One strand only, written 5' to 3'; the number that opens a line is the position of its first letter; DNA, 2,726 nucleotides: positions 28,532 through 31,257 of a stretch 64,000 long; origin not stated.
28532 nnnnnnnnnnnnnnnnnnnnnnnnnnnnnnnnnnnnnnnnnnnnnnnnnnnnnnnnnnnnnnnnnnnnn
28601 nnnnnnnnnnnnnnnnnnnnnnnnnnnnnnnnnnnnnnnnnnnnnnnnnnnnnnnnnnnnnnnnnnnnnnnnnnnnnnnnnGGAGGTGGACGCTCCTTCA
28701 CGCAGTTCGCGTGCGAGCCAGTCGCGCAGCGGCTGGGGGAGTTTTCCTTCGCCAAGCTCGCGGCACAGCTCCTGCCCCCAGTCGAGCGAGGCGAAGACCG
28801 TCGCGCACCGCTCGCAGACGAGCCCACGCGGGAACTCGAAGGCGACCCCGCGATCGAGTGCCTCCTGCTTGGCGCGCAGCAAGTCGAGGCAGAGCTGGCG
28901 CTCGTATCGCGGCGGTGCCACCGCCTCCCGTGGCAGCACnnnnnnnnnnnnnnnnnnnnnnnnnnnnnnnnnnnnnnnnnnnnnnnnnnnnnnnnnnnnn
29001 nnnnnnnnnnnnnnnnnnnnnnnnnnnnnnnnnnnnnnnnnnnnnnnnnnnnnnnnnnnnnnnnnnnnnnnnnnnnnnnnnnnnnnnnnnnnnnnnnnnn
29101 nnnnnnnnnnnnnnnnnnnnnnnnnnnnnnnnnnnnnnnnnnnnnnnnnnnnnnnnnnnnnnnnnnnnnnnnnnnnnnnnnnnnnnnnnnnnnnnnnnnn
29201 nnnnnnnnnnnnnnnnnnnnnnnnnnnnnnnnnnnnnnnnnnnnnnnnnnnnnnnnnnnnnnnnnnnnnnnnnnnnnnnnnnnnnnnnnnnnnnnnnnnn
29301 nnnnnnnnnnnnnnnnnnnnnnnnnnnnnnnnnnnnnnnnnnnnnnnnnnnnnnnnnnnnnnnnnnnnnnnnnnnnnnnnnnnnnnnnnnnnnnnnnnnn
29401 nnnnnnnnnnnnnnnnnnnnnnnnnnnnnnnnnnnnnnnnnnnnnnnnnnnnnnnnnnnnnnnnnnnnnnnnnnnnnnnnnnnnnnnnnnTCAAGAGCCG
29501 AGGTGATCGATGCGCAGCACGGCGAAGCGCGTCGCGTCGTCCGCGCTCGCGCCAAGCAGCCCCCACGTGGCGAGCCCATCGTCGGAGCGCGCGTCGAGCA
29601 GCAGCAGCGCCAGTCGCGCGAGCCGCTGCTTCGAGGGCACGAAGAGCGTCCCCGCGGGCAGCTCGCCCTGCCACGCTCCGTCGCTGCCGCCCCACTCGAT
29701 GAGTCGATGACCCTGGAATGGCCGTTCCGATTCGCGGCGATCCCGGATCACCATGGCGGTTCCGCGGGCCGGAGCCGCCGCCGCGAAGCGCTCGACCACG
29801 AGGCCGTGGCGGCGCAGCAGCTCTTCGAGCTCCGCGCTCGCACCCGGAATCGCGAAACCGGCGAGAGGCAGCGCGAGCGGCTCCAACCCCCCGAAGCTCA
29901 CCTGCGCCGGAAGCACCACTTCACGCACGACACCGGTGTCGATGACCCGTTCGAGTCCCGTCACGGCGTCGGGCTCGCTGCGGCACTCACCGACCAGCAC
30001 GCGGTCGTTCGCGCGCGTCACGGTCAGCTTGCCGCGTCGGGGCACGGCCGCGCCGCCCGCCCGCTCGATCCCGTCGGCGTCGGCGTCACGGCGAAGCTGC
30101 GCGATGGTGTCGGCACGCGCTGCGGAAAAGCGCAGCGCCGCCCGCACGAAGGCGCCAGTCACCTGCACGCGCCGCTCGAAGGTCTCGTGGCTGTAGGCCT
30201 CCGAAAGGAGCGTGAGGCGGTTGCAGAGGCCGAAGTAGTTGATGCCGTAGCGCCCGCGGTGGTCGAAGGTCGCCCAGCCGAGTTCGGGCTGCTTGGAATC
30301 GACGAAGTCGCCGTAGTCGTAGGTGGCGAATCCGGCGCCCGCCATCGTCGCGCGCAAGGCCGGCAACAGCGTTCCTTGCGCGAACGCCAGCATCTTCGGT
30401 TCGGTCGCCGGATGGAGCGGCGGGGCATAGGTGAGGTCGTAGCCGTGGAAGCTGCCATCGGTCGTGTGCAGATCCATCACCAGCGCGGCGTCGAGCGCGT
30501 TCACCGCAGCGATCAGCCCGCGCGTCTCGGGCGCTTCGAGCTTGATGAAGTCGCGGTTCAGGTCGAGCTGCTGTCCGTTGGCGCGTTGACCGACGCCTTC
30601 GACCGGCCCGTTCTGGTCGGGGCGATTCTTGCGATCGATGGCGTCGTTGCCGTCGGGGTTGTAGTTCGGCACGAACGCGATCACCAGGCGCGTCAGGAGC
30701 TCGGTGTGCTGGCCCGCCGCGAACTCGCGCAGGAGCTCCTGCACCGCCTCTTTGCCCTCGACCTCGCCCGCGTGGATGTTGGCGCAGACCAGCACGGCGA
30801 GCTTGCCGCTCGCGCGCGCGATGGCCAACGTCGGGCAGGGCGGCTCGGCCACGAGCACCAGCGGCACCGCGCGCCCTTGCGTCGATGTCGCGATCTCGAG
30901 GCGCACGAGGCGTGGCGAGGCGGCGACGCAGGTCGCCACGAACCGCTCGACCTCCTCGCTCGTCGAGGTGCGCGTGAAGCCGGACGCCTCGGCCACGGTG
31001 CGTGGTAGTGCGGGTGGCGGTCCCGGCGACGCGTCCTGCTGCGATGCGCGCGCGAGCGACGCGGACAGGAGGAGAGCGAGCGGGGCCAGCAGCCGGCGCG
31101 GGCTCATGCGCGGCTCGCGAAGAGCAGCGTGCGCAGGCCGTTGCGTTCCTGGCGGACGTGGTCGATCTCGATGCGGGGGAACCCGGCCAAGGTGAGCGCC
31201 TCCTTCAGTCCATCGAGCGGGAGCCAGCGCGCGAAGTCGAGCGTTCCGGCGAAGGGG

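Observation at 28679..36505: Seven-gene operon: MacA-like adaptor, ABC ATPase, two FtsX permeases, SAM methyltransferase, secreted M14 carboxypeptidase, terminated by a CorE-like ECF sigma factor with a Cys-rich tail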

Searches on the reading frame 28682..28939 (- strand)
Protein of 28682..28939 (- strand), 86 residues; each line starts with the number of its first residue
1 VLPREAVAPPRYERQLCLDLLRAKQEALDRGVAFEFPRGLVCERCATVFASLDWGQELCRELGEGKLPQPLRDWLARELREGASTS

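Call 30: find_related_loci(query=A3, collection=metagenome_contigs, flank=10000)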
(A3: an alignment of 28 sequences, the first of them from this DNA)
Query A3 (86 aa) in metagenome_contigs; peptide patterns used: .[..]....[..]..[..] (x = any residue, [..] = any of these).
168 stretches matched a pattern; 159 encode a relative of the query (tblastn E <= 1e-3); the best 80 are kept; 80 distinct loci.
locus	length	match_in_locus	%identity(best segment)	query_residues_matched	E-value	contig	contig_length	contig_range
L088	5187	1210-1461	80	1-84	4e-42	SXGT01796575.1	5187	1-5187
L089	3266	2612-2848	71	1-79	2e-33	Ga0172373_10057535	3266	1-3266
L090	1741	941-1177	71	1-79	3e-33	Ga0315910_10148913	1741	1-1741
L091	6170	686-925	69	1-80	3e-32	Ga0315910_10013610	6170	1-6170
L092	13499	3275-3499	63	1-75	8e-27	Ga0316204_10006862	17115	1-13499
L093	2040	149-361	59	2-72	2e-26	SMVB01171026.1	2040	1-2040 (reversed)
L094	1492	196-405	61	3-72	2e-26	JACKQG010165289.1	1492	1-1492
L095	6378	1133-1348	63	1-72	4e-26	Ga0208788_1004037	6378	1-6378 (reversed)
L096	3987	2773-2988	63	1-72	4e-26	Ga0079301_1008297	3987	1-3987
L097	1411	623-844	61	2-75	2e-25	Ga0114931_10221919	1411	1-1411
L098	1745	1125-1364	58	1-80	4e-25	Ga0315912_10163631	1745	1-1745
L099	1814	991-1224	59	1-77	8e-25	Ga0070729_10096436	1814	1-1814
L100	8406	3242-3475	53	2-79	2e-24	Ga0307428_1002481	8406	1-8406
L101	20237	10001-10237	53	2-80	2e-24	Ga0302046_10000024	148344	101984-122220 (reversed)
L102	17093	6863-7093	57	1-79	3e-24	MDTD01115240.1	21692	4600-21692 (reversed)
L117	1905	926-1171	52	1-82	1e-22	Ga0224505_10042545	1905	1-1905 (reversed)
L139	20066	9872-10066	60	15-81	7e-21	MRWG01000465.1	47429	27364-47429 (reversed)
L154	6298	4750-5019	47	6-86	8e-20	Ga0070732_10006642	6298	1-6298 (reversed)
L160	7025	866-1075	44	14-83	1e-19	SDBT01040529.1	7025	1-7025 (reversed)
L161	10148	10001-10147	69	12-60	1e-19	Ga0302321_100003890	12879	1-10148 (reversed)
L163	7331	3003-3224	49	2-75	1e-19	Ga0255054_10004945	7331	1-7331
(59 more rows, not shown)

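Call 43: search_protein_families(library=pfam, proteins=[L094:497-1054:+, L095:1512-2177:+, L100:3605-4249:+, L117:1453-1905:+, L139:10135-10758:+, L154:5246-6298:+, L160:1245-2645:+, L163:3362-3931:+, L093:726-1193:+], max_evalue=0.01)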
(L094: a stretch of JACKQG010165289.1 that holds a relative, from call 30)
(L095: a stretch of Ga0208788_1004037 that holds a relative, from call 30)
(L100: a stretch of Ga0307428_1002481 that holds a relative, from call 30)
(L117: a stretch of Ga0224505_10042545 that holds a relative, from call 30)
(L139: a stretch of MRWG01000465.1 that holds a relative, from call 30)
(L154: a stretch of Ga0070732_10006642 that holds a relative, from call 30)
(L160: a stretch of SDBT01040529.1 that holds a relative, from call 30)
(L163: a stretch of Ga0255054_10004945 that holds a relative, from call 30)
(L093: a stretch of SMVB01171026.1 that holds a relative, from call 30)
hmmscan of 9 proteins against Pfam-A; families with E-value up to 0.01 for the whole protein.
L094:497-1054:+ (185 aa): 1 family
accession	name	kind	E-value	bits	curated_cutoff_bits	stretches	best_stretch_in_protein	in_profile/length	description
PF04273.18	BLH_phosphatase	-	2.2e-07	31.6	26.1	1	56-145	12-104/110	Beta-lactamase hydrolase-like protein, phosphatase-like domain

L095:1512-2177:+ (221 aa): 3 families
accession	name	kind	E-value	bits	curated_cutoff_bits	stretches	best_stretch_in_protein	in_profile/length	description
PF00578.27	AhpC-TSA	-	5.9e-35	120.4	26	1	16-144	2-123/124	AhpC/TSA family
PF08534.16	Redoxin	-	1.4e-16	61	26.6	1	16-153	3-139/148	Redoxin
PF10417.14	1-cysPrx_C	-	1.1e-15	57.7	21.1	1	165-203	1-40/41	C-terminal domain of 1-Cys peroxiredoxin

L100:3605-4249:+ (214 aa): 0 families

L117:1453-1905:+ (151 aa): 0 families

L139:10135-10758:+ (207 aa): 2 families
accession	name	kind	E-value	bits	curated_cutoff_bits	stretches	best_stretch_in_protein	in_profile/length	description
PF00581.25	Rhodanese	-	2.3e-16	60.5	22.2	1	35-125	1-101/102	Rhodanese-like domain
PF11127.14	YgaP-like_TM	-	7.4e-09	36.1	25.3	1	143-195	10-60/66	Inner membrane protein YgaP-like, transmembrane domain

L154:5246-6298:+ (351 aa): 1 family
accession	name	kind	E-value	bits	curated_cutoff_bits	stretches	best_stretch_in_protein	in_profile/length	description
PF02321.23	OEP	-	3.9e-22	79.4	22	1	50-256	1-187/187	Outer membrane efflux protein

L160:1245-2645:+ (466 aa): 1 family
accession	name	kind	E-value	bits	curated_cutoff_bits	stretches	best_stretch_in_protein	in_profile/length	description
PF02321.23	OEP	-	9.2e-55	185.8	22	2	273-455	2-187/187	Outer membrane efflux protein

L163:3362-3931:+ (189 aa): 1 family
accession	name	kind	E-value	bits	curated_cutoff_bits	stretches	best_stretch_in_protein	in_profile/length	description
PF04143.19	Sulf_transp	-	3.3e-18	66.7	27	2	126-175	260-309/310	Sulphur transport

L093:726-1193:+ (155 aa): 1 family
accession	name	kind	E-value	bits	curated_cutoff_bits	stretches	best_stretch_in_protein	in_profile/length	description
PF00581.25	Rhodanese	-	1.3e-12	48.5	22.2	1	39-121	13-101/102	Rhodanese-like domain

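Call 48: search_solved_structures(query=A3, max_evalue=10, show_alignments=3)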
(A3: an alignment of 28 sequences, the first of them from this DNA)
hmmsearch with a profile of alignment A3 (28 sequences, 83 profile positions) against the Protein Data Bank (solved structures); distinct sequences matched with E-value up to 10: 0.

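Call 49: search_protein_families(library=pfam, alignment_id=A3, max_evalue=10)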
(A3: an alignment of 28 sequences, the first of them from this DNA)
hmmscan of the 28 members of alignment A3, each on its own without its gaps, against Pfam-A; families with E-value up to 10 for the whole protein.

A. member 1, seq(86 aa): 0 families

B. families by the number of members that match (of 28 scanned): 14 families
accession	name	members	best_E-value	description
PF14377.11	UBM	5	0.047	Ubiquitin binding region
PF12760.12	Zn_ribbon_IS1595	1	0.04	Transposase zinc-ribbon domain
PF00518.22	E6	1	0.068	Early Protein (E6)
PF13719.11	Zn_ribbon_5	1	0.099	zinc-ribbon domain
PF19802.4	DUF6285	1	0.1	Domain of unknown function (DUF6285)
PF05305.19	DUF732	1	0.11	Protein of unknown function (DUF732)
PF00253.27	Ribosomal_S14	1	0.13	Ribosomal protein S14p/S29e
PF13401.12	AAA_22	1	0.14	AAA domain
PF13790.11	SR1P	1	0.16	SR1 protein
PF18439.7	zf_UBZ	1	0.19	Ubiquitin-Binding Zinc Finger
PF01008.23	IF-2B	1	0.2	Initiation factor 2 subunit family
PF24382.1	DUF7538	1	0.21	Family of unknown function (DUF7538)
PF18947.5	HAMP_2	1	0.24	HAMP domain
PF25286.1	DUF7876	1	0.24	Domain of unknown function (DUF7876)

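Call 56: predict_structure(alignment_id=A3)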
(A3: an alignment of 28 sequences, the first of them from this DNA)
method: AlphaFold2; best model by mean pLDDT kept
length: 86 residues; sequences in the alignment: 28
mean_pLDDT: 86.7   pTM: 0.66
mean pLDDT of the five models: 86.7, 84.4, 83.0, 81.0, 80.1
residues with pLDDT >= 90: 38; 70-90: 41; 50-70: 6; < 50: 1
segments of 3 or more residues with pLDDT < 50: none
pLDDT, mean of each block of 10 residues (from residue 1): 70 94 95 87 90 89 87 90 75
secondary structure, 60 per line:
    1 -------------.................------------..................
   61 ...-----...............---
elements in order: H14-30 H43-63 H69-83

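Call 59: fold_search(model_id=the predicted structure, library=pdb)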
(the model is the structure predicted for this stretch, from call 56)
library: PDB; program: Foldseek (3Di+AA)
matches with E <= 10: 22; with E <= 0.001: 0
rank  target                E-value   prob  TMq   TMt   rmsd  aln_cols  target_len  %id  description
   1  8fkp_NE               4.3e+00  0.04  0.25  0.15  15.0        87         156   22  Human nucleolar pre-60S ribosomal subunit (State A1) (released 2023-07-12)
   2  1i50_F                5.3e+00  0.05  0.26  0.27  14.3        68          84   10  RNA POLYMERASE II CRYSTAL FORM II AT 2.8 A RESOLUTION (released 2001-04-23)
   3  8t1l_W                5.3e+00  0.04  0.29  0.21  13.9        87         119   18  Atomic model of the mammalian mouse Mediator complex with CKM module (released 2024-07-03)
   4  6g0l_E                5.7e+00  0.03  0.23  0.21  12.0        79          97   16  Structure of two molecules of the chromatin remodelling enzyme Chd1 bound to a nucleosome (released 2018-08-22)
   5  6se6_A                6.1e+00  0.04  0.26  0.23  11.9        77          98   19  Class2 : CENP-A nucleosome in complex with CENP-C central region (released 2019-08-14)
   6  6ftx_E                6.1e+00  0.03  0.23  0.19  12.0        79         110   16  Structure of the chromatin remodelling enzyme Chd1 bound to a ubiquitinylated nucleosome (released 2018-08-08)
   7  8t9d_W                6.1e+00  0.02  0.23  0.19  15.3        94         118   19  CryoEM structure of TR-TRAP (released 2024-07-03)
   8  7w59_A                6.1e+00  0.02  0.21  0.02  15.3        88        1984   16  The cryo-EM structure of human pre-C*-I complex (released 2022-06-22)
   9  6qdv_A                6.1e+00  0.02  0.21  0.02  14.8        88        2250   19  Human post-catalytic P complex spliceosome (released 2019-02-20)
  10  6seg_A                6.5e+00  0.04  0.26  0.24  11.7        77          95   21  Class1: CENP-A nucleosome in complex with CENP-C central region (released 2019-08-14)
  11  7at8_D                6.5e+00  0.01  0.19  0.15  18.1       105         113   15  Histone H3 recognition by nucleosome-bound PRC2 subunit EZH2. (released 2020-12-09)
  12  1twa_F                6.9e+00  0.04  0.26  0.27  14.2        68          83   10  RNA polymerase II complexed with ATP (released 2004-11-16)
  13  9vjs_g                6.9e+00  0.03  0.24  0.13  10.8        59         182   14  Cryo-EM structure of Euglenophyte photosystem I (released 2026-02-18)
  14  6e0c_A                7.4e+00  0.05  0.31  0.27  11.8        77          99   21  Cryo-EM structure of the CENP-A nucleosome (W601) in complex with a single chain antibody fragment (released 2019-05-22)
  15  6hts_I                7.4e+00  0.03  0.26  0.23  11.6        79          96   18  Cryo-EM structure of the human INO80 complex bound to nucleosome (released 2018-11-07)
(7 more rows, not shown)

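Call 78: search_protein_representatives(alignment_id=A3)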
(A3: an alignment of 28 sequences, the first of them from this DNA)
Query: 28 sequences, 83 profile positions. Proteins with E-value up to 0.001 (for the whole library): 141; up to 1e-10: 103; up to 1e-30: 1. The best 141 are listed.
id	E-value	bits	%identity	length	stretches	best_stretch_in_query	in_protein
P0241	4.3e-33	129.4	-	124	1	1-80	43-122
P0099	9.7e-30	118.7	-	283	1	2-80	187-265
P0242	3.5e-29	116.9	-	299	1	1-77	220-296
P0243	2.3e-28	114.3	-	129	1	2-71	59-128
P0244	6.6e-28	112.8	-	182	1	2-79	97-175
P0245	8.9e-27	109.2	-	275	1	1-81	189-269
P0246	2.3e-26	107.9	-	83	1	5-81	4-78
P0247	5.0e-26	106.8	-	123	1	1-79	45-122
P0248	1.2e-25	105.5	-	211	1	2-80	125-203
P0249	1.2e-25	105.5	-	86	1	1-81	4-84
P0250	4.6e-25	103.7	-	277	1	2-80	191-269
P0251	4.9e-25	103.6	-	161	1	2-82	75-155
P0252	5.5e-25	103.5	-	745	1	1-79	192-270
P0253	6.2e-25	103.3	-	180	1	2-81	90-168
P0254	9.1e-25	102.7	-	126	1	4-81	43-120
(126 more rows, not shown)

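Call 82: search_protein_families(library=pfam, proteins=[L161:7501-9222:-, L161:811-3396:-, L161:62-889:+], max_evalue=0.001)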
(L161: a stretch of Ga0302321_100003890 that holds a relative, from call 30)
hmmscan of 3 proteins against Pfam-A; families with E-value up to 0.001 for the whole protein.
L161:7501-9222:- (573 aa): 0 families

L161:811-3396:- (861 aa): 1 family
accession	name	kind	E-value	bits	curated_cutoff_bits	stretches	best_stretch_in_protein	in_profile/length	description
PF02321.23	OEP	-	8e-38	130.6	22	2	664-847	3-185/187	Outer membrane efflux protein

L161:62-889:+ (275 aa): 0 families

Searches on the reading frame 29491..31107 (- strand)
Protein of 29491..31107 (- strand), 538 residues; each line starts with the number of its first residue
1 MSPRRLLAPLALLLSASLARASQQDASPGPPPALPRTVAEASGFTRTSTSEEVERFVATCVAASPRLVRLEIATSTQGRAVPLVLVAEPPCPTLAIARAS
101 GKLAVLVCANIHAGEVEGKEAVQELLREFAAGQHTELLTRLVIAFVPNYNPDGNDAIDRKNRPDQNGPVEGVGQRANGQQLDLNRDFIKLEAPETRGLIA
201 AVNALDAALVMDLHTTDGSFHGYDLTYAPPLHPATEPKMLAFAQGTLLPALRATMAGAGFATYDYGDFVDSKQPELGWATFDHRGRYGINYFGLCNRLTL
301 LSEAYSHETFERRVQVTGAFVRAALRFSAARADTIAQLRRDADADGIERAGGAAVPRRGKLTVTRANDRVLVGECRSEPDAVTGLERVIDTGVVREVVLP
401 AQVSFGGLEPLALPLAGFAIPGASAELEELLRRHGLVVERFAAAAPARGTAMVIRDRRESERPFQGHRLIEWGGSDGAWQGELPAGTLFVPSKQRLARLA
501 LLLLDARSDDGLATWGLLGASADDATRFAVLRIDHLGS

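Call 4: search_protein_families(library=pfam, proteins=[window:29491-31107:-], max_evalue=0.01)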
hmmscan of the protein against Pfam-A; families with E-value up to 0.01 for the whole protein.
window:29491-31107:- (538 aa): 2 families
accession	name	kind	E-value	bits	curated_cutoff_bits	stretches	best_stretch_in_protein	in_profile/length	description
PF00246.29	Peptidase_M14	-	1.2e-15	58.4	21.6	1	54-189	2-135/286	Zinc carboxypeptidase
PF24827.1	AstE_AspA_cat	-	1.5e-06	28.3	25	1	104-249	4-137/192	Succinylglutamate desuccinylase/Aspartoacylase catalytic domain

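Call 6: search_protein_families(library=ncbifam, proteins=[window:29491-31107:-], max_evalue=0.001)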
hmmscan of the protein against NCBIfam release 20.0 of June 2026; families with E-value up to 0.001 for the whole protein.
window:29491-31107:- (538 aa): 0 families

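Call 57: search_solved_structures(query=window:29491-31107:-, max_evalue=0.001)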
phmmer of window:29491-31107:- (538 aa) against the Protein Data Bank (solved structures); distinct sequences matched with E-value up to 0.001: 0.
